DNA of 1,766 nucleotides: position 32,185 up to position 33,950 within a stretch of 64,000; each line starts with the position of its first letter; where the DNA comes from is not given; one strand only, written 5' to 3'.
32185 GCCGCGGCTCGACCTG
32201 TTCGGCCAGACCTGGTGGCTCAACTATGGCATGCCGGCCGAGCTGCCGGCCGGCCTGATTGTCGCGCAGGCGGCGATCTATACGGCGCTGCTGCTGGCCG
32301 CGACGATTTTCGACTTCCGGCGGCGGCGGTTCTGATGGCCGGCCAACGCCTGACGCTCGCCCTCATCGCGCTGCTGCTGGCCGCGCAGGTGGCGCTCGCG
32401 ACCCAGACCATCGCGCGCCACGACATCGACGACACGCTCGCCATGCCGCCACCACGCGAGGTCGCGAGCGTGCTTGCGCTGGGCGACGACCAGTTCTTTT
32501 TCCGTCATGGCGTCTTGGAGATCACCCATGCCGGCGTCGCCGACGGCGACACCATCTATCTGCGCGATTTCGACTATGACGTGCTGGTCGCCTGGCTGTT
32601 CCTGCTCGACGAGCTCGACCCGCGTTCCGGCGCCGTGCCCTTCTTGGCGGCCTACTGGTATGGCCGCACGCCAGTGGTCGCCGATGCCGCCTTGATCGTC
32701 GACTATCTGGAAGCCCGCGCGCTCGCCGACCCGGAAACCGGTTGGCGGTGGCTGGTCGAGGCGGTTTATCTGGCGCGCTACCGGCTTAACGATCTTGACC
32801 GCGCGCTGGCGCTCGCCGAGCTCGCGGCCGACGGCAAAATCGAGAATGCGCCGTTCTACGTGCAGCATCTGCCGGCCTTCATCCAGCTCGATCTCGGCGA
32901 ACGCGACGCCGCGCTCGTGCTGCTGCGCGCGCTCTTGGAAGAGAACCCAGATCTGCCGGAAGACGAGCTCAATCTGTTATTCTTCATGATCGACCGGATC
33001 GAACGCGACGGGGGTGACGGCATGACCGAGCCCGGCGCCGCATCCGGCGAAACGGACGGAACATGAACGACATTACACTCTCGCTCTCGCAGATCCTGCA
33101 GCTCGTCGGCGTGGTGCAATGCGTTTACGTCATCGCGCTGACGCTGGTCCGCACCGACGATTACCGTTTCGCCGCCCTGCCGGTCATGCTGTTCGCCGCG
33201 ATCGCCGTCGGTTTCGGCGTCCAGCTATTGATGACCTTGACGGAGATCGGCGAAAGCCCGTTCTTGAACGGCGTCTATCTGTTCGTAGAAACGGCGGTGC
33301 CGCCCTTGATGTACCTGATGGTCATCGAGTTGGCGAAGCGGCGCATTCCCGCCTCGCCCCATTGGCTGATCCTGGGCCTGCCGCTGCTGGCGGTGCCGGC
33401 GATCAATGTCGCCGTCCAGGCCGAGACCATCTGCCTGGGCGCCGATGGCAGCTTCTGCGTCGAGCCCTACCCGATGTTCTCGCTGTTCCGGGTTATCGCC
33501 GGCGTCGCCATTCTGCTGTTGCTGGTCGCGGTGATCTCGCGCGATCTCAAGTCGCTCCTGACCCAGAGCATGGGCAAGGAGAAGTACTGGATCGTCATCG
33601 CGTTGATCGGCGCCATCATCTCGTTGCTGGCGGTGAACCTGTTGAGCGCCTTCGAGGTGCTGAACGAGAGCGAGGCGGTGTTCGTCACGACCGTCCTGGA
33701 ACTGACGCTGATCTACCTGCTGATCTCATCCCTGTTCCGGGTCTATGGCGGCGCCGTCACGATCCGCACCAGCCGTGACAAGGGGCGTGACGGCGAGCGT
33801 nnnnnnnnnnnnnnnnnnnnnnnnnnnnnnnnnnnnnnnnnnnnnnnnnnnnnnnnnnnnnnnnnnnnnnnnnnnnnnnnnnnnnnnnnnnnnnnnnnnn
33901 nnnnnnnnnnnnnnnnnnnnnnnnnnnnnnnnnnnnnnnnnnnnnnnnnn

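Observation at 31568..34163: Translationally coupled triad (ABC-2-like permease, secreted helical protein, membrane-integrated AraC regulator) embedded in the type IV pilus cluster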

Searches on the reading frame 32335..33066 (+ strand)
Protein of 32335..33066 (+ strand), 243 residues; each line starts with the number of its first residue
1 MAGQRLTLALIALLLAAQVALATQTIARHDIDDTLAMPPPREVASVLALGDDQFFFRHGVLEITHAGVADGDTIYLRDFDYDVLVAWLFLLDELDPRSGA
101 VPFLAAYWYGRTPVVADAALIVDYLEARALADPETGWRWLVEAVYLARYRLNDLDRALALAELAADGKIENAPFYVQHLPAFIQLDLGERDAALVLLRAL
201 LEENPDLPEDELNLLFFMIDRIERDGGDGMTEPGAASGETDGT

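Call 5: search_protein_families(library=pfam, proteins=[window:32335-33066:+], max_evalue=0.01)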
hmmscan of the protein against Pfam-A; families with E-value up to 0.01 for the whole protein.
window:32335-33066:+ (243 aa): 0 families

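Call 6: search_protein_families(library=ncbifam, proteins=[window:32335-33066:+], max_evalue=0.01)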
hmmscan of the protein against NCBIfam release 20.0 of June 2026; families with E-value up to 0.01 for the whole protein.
window:32335-33066:+ (243 aa): 0 families

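Call 16: find_homologous_proteins(query=window:32335-33066:+)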
Query window:32335-33066:+ (243 aa): 9 proteins with E <= 0.001 among 8000 candidates.
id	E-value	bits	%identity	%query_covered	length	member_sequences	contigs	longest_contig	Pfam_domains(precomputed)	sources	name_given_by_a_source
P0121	2.1e-146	504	96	100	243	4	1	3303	-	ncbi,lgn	-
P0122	5.5e-129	447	86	99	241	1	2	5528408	-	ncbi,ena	-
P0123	1.8e-92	327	64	100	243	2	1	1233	-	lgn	-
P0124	5.7e-85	303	60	100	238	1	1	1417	-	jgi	jgi:tetratricopeptide (TPR) repeat protein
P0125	7.3e-79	283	59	100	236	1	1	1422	-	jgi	jgi:hypothetical protein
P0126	1.2e-78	282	60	93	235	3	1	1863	-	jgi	jgi:tetratricopeptide (TPR) repeat protein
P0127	3.3e-78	281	63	93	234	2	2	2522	-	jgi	jgi:hypothetical protein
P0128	9.0e-30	122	36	88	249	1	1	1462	-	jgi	jgi:hypothetical protein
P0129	2.2e-29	121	31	84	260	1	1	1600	-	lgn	-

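Call 46: predict_structure(alignment_id=A3)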
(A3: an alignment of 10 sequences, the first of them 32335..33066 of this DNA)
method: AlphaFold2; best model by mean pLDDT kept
length: 243 residues; sequences in the alignment: 10
mean_pLDDT: 79.6   pTM: 0.69
mean pLDDT of the five models: 79.6, 73.8, 72.5, 68.8, 67.6
residues with pLDDT >= 90: 93; 70-90: 96; 50-70: 26; < 50: 28
segments of 3 or more residues with pLDDT < 50: 23-32, 229-243
pLDDT, mean of each block of 10 residues (from residue 1): 73 72 46 71 85 87 67 60 88 89 89 84 93 89 94 96 82 89 94 94 90 92 71 31 30
secondary structure, 60 per line:
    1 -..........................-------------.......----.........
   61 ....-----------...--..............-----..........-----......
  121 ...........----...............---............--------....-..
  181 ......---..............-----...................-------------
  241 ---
elements in order: H2-27 H41-47 H52-64 H81-94 H100-109 H115-131 H136-150 H154-165 H174-177 H179-186 H190-203 H209-227

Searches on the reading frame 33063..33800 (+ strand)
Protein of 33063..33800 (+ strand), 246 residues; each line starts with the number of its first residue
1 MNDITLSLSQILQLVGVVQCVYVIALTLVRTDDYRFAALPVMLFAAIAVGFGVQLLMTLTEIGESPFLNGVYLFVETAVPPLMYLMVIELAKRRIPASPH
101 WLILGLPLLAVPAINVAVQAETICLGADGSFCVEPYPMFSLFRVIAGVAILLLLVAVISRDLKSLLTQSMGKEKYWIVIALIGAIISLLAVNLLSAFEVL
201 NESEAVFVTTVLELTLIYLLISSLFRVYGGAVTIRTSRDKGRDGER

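Call 44: search_protein_families(library=pfam, proteins=[window:33063-33800:+], max_evalue=0.05)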
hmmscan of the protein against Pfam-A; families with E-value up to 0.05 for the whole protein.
window:33063-33800:+ (246 aa): 1 family
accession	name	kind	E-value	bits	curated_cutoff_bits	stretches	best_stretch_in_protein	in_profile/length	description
PF10161.14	DDDD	-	0.01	16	27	0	138-167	33-62/76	Putative mitochondrial precursor protein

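Call 64: search_protein_representatives(protein=window:33063-33770:+)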
Query: 236 residues. Proteins with E-value up to 0.001 (for the whole library): 165; up to 1e-10: 86; up to 1e-30: 1. The best 150 are listed.
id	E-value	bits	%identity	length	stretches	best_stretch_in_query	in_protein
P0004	1.0e-104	365.3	76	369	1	1-235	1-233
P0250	3.4e-29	118.4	36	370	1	1-228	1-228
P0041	2.7e-27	112.3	35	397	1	7-233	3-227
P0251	4.1e-25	105.1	31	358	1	1-232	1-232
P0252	2.4e-24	102.6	29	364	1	1-234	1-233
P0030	2.8e-24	102.4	34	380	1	3-228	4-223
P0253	9.5e-24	100.7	33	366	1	3-233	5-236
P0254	4.2e-23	98.6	30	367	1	1-232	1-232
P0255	1.9e-21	93.1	33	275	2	2-122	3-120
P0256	2.6e-21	92.7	31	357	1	3-234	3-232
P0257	3.2e-21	92.4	32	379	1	3-231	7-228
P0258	2.9e-20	89.3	32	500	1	7-227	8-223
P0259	5.7e-20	88.3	31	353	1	1-233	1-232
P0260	1.6e-19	86.8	30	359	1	4-232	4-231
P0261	2.3e-19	86.3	31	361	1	1-228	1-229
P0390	1.2e-05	41.5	36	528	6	121-178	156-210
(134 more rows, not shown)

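Call 76: search_protein_families(library=pfam, proteins=[P0258, P0390], max_evalue=0.001)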
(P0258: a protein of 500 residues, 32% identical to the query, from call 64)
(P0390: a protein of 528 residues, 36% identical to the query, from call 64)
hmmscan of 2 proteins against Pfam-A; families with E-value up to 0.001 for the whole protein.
P0258 (500 aa): 11 families
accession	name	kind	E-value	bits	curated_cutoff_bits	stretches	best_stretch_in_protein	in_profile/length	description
PF13424.12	TPR_12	-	8.7e-29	100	30.1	2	389-450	16-77/77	Tetratricopeptide repeat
PF13374.12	TPR_10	-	1.8e-26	91.7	27.5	2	417-458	1-42/42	Tetratricopeptide repeat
PF24885.1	TPR_NPHP3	-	3.2e-22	79.5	100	1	393-496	116-219/239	Nephrocystin-3 TPR domain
PF12833.13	HTH_18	-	5.6e-16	59.1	33.6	1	275-352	2-79/80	Helix-turn-helix domain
PF13176.12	TPR_7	-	6.4e-11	41.9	27.9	1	420-450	1-31/36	Tetratricopeptide repeat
PF00515.34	TPR_1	-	4e-10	39.5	27.8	1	420-449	3-32/34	Tetratricopeptide repeat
PF13432.12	TPR_16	-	4.1e-08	34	32.7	1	389-448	10-61/65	Tetratricopeptide repeat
PF13181.12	TPR_8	-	6.2e-07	29.5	25.7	1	419-450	2-33/34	Tetratricopeptide repeat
PF07719.23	TPR_2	-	1.2e-06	28.6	27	1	420-449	3-32/34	Tetratricopeptide repeat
PF00165.29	HTH_AraC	-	2.5e-06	27.9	26.6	1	322-351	13-41/42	Bacterial regulatory helix-turn-helix proteins, AraC family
PF14559.12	TPR_19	-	5.3e-05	23.9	25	1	389-448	4-55/68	Tetratricopeptide repeat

P0390 (528 aa): 0 families
